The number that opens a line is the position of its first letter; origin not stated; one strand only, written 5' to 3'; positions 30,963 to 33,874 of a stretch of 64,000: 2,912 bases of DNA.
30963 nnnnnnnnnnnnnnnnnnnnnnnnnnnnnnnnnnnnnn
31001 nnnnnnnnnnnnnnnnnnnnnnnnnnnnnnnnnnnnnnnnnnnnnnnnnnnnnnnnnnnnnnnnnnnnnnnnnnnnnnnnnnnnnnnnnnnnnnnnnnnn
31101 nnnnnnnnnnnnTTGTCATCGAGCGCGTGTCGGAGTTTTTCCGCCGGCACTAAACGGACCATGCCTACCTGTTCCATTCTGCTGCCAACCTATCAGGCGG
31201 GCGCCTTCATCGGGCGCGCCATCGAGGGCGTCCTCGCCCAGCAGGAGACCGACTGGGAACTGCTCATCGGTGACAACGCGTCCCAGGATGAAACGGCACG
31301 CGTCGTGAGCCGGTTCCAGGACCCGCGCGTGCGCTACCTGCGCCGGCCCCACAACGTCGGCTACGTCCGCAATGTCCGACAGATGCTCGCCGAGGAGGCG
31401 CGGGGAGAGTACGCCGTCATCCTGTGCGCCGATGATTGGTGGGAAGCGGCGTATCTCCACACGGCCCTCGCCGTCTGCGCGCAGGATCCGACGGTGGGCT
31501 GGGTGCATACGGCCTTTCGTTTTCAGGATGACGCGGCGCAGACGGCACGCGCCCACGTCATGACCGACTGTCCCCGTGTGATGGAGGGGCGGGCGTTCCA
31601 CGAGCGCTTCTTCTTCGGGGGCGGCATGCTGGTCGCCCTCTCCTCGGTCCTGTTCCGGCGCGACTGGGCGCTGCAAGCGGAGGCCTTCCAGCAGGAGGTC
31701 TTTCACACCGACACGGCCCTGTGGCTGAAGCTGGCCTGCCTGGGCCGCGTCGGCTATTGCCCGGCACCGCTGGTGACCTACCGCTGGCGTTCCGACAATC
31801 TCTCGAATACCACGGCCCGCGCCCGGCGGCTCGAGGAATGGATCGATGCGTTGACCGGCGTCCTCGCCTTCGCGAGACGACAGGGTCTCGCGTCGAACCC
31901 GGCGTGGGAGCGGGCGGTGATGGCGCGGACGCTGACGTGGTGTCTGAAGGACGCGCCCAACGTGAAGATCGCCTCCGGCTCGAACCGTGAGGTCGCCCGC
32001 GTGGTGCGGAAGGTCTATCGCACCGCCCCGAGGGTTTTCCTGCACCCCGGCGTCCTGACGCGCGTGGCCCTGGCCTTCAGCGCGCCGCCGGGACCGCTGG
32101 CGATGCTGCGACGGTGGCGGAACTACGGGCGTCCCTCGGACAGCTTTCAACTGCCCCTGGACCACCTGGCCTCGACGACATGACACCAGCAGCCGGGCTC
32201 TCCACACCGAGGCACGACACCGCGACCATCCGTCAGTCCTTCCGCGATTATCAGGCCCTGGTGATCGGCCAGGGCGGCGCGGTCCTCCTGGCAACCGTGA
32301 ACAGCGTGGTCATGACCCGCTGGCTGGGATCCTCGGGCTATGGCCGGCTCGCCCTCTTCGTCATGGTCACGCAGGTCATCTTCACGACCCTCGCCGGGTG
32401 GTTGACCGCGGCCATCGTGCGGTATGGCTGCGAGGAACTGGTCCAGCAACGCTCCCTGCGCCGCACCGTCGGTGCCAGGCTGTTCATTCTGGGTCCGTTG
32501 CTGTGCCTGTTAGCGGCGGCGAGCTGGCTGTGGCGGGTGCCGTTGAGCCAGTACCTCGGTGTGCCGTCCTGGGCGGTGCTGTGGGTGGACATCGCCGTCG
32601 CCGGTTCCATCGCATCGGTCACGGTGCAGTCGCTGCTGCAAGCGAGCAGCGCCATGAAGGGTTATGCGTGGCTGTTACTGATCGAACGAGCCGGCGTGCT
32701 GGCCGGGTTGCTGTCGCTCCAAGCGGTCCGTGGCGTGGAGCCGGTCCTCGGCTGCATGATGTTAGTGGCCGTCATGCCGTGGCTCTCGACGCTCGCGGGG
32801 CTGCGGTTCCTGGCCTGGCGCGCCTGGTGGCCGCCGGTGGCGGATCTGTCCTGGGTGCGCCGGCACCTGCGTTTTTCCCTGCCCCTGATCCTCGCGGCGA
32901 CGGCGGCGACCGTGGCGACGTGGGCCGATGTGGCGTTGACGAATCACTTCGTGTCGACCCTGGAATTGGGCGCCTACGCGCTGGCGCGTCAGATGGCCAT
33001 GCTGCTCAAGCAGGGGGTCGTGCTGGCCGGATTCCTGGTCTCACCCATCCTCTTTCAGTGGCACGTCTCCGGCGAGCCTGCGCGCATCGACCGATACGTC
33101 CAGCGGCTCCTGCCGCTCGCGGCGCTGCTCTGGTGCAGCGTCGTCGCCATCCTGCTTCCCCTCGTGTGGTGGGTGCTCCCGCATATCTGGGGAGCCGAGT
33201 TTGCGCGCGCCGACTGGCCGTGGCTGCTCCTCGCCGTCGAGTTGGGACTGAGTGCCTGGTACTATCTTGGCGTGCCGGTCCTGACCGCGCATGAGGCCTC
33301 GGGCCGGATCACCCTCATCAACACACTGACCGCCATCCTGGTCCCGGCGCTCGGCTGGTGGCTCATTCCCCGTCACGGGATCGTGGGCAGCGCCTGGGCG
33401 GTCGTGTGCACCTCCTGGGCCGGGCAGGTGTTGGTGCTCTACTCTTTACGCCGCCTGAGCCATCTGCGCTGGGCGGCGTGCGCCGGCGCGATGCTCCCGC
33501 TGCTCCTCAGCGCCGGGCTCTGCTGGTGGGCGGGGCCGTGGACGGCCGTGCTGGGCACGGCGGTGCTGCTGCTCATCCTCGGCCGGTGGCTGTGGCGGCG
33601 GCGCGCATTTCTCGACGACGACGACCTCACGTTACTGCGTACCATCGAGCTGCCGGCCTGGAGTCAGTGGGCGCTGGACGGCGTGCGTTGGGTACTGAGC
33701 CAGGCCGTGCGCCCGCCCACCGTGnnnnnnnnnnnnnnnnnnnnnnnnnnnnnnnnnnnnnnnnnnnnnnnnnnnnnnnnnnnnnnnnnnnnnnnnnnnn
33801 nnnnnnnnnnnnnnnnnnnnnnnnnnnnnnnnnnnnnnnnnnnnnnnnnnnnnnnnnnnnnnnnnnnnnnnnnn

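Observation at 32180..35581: Single 1133-aa polypeptide fusing a Wzx-type flippase, a GT2 glycosyltransferase and a SAM methyltransferase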

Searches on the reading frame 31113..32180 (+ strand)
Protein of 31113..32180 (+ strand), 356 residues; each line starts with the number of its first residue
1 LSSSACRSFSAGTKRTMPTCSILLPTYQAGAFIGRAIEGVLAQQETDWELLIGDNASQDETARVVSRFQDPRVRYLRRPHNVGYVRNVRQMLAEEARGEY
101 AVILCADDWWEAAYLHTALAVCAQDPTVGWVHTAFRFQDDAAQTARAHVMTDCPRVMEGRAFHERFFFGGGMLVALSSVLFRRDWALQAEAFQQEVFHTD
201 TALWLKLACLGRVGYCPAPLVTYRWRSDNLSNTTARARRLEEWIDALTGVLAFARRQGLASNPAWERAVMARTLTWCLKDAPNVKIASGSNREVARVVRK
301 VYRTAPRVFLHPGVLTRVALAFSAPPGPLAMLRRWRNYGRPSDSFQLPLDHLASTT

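Call 11: search_protein_families(library=pfam, proteins=[window:31113-32180:+], max_evalue=0.00001)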
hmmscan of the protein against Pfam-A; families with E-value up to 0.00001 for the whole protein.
window:31113-32180:+ (356 aa): 2 families
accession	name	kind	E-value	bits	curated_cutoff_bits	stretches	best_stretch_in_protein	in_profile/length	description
PF00535.33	Glycos_transf_2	-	1.5e-21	77.5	23.3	1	21-155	1-132/168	Glycosyl transferase family 2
PF13641.12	Glyco_tranf_2_3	-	2.3e-10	41.3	27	1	18-224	1-212/230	Glycosyltransferase like family 2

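Call 65: search_protein_families(library=ncbifam, proteins=[window:31113-32180:+], max_evalue=1e-10)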
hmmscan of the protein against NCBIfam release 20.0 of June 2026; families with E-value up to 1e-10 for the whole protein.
window:31113-32180:+ (356 aa): 4 families
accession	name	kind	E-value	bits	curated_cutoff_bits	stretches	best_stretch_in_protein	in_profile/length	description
NF047683.1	TeichurnBiosyTuaG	equivalog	2.2e-15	57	400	1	15-237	3-217/252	teichuronic acid biosynthesis protein TuaG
NF007453.0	PRK10018.1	equivalog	9.8e-12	45.1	382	1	17-127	5-116/280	colanic acid biosynthesis glycosyltransferase WcaA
TIGR04017.1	WcaA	equivalog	1.4e-11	44.5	495.75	1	17-125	4-113/279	colanic acid biosynthesis glycosyltransferase WcaA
NF050050.1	ProtGlycPglI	equivalog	4.8e-11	42.6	500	0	17-133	1-115/306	GalNAc(5)-diNAcBac-PP-undecaprenol beta-1,3-glucosyltransferase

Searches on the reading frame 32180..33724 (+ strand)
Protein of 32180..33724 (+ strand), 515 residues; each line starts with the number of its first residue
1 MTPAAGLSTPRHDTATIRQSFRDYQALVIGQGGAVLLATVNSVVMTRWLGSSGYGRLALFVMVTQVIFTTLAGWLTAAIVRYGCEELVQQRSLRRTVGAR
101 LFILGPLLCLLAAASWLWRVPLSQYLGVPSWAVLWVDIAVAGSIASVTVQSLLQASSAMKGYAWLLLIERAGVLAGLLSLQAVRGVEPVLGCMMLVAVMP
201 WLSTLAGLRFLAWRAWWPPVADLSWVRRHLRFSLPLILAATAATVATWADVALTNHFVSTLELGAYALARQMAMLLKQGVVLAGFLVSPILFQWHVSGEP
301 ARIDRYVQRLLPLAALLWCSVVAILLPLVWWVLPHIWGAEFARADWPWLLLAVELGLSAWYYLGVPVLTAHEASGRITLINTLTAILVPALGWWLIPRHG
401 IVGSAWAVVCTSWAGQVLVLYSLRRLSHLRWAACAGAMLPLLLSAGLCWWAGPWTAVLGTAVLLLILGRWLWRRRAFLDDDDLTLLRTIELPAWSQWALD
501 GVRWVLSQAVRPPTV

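Call 33: find_related_loci(query=window:32480-33724:+, collection=genome_contigs, flank=10000)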
Query window:32480-33724:+ (415 aa) in genome_contigs; peptide patterns used: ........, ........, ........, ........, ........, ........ (x = any residue, [..] = any of these).
118 stretches matched a pattern; 1 encode a relative of the query (tblastn E <= 1e-3); 1 distinct loci.
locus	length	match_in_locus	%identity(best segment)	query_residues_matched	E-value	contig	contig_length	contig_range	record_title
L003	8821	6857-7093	36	276-351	5e-7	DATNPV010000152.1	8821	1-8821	MAG TPA_asm: Waterburya sp. isolate SMAG_U16490 k141_2361219, whole genome shotgun sequence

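Call 38: find_homologous_proteins(query=window:32180-33724:+, max_evalue=0.001)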
Query window:32180-33724:+ (515 aa): 1 proteins with E <= 0.001 among 8000 candidates.
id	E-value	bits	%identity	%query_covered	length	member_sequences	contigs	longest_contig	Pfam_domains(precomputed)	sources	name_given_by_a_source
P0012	4.1e-136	473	59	76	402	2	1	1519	-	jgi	-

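Call 40: search_solved_structures(query=window:32180-33724:+, max_evalue=10)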
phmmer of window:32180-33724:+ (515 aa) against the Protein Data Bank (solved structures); distinct sequences matched with E-value up to 10: 0.
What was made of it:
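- On Wzx / MOP flippase (Pfam Polysacc_synt PF01943): No PDB hit by sequence (call 40).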

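Call 41: search_protein_families(library=pfam, proteins=[window:32180-33724:+], max_evalue=1)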
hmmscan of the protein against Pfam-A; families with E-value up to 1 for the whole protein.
window:32180-33724:+ (515 aa): 1 family
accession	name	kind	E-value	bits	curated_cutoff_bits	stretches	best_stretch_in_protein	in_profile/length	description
PF01943.22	Polysacc_synt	-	8.5e-13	48.8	28.2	1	26-291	7-270/274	Polysaccharide biosynthesis protein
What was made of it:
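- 32180..33604 (+): Wzx/MOP-type flippase module, aa 1-475, about 14 TM helices, predicted N-in/C-in. PF01943 at 48.8 bits against a cut-off of 28.2 (call 41).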

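Call 42: search_protein_families(library=ncbifam, proteins=[window:32180-33724:+], max_evalue=1)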
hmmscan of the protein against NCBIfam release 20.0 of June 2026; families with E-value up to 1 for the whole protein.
window:32180-33724:+ (515 aa): 1 family
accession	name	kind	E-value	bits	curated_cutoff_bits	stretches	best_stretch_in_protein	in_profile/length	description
NF005630.0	PRK07377.1-6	equivalog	0.76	9.5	149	0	238-281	39-83/187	hypothetical protein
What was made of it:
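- On Class I SAM-dependent methyltransferase: The substrate class is not resolved: every NCBIfam equivalog score is far below its cut-off (call 42).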

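Call 58: find_homologous_proteins(query=A4, max_evalue=10)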
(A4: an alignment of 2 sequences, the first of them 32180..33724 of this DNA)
Query A4 (2 sequences) (515 aa, profile of the alignment): 3 proteins with E <= 10 among 8000 candidates.
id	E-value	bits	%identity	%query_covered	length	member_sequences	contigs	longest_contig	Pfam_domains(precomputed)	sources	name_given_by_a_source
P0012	2.0e-241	820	59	76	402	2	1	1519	-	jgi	-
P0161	9.3e-2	30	24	51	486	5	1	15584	PF01943.23,PF13440.12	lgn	-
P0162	2.4e-1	28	27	57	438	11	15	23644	PF01943.23,PF13440.12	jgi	jgi:O-antigen/teichoic acid export membrane protein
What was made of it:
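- On Wzx / MOP flippase (Pfam Polysacc_synt PF01943): The only further database hits, P0161 and P0162, carry PF01943/PF13440 (call 58).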

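Call 66: predict_structure(alignment_id=A5)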
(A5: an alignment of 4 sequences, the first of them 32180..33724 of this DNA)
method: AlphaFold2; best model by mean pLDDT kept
length: 515 residues; sequences in the alignment: 4
mean_pLDDT: 53.2   pTM: 0.54
mean pLDDT of the five models: 53.2, 49.3, 45.3, 42.1, 41.7
residues with pLDDT >= 90: 0; 70-90: 95; 50-70: 139; < 50: 281
segments of 3 or more residues with pLDDT < 50: 1-134, 142-144, 151-164, 185-263, 475-477, 487-515
pLDDT, mean of each block of 10 residues (from residue 1): 37 42 41 40 38 43 47 47 45 47 44 42 41 48 50 46 50 52 47 42 43 39 42 40 42 43 53 60 57 65 76 77 71 56 63 73 67 55 50 51 59 71 77 79 81 81 77 55 49 38 42 38
secondary structure, 60 per line:
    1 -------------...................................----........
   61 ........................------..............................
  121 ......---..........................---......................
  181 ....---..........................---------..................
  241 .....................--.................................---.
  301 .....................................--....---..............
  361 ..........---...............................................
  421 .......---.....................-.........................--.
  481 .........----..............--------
elements in order: H14-48 H53-84 H91-126 H130-155 H159-184 H188-213 H223-261 H264-296 H300-337 H340-343 H347-370 H374-427 H431-451 H453-477 H480-489 H494-507
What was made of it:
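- Tried and rejected: AF2 of the flippase module with 4 sequences gave a low-confidence model (call 66).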

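Call 68: fold_search(model_id=the predicted structure, library=pdb)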
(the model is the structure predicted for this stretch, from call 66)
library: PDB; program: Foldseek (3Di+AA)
matches with E <= 10: 273; with E <= 0.001: 2
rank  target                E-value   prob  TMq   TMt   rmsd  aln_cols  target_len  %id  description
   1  9nu8_A                7.5e-04  1.00  0.35  0.36  17.4       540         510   14  Structure of MurJ in complex with single gene lysis protein from phage Changjiang3 (released 2026-02-11)
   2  9nu5_A                8.8e-04  1.00  0.36  0.36  14.2       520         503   14  Structure of MurJ in complex with single gene lysis protein from phage PP7 (released 2026-02-11)
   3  9nu4_A                1.5e-03  1.00  0.40  0.36  13.8       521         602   14  Structure of MurJ in complex with single gene lysis protein from phage M (released 2026-02-11)
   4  6nc8                  1.6e-03  1.00  0.39  0.42  18.4       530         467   11  Lipid II flippase MurJ, inward occluded conformation (released 2019-04-17)
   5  6nc6_A                2.0e-03  1.00  0.42  0.46  13.0       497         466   12  Lipid II flippase MurJ, inward closed conformation (released 2019-04-17)
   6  9ukv_A                3.3e-03  1.00  0.34  0.34  17.4       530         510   15  JM Complex - E. coli MurJ, Levivirus M lysis protein LysM (SglM) (released 2025-09-10)
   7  9g9n_A                3.4e-03  1.00  0.35  0.42  12.7       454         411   18  Lipid III flippase WzxE with NB10 and NB7 nanobodies in inward-facing conformation - crystal 1 (released 2025-01-22)
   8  6nc6_B                3.8e-03  1.00  0.39  0.43  17.0       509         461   10  Lipid II flippase MurJ, inward closed conformation (released 2019-04-17)
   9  6nc9                  4.5e-03  1.00  0.42  0.45  12.4       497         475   12  Lipid II flippase MurJ, outward-facing conformation (released 2019-04-17)
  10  5t77                  5.1e-03  1.00  0.37  0.39  15.8       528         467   12  Crystal structure of the MOP flippase MurJ (released 2016-12-28)
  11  9g95_A                6.7e-03  0.99  0.27  0.32  17.4       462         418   15  Lipid III flippase WzxE with NB10 nanobody in outward-facing conformation at 2.7552 A (released 2025-01-22)
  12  6idp                  9.2e-03  1.00  0.40  0.45  13.1       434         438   15  Crystal structure of Vibrio cholerae MATE transporter VcmN in the straight form (released 2019-01-16)
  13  7wag                  9.2e-03  1.00  0.36  0.36  18.2       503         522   14  Crystal structure of MurJ squeezed form (released 2022-06-01)
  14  9g9p_A                1.0e-02  1.00  0.30  0.36  16.5       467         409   17  Lipid III flippase WzxE with NB10 and NB7 nanobodies in inward-facing conformation - crystal 2 (released 2025-01-22)
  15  5y50                  1.6e-02  1.00  0.39  0.44  13.7       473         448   14  Crystal structure of eukaryotic MATE transporter AtDTX14 (released 2017-12-06)
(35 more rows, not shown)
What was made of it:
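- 32180..33604 (+): Foldseek top ~30 hits are all MurJ, WzxE or MATE, from a low-confidence model (calls 66, 68).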
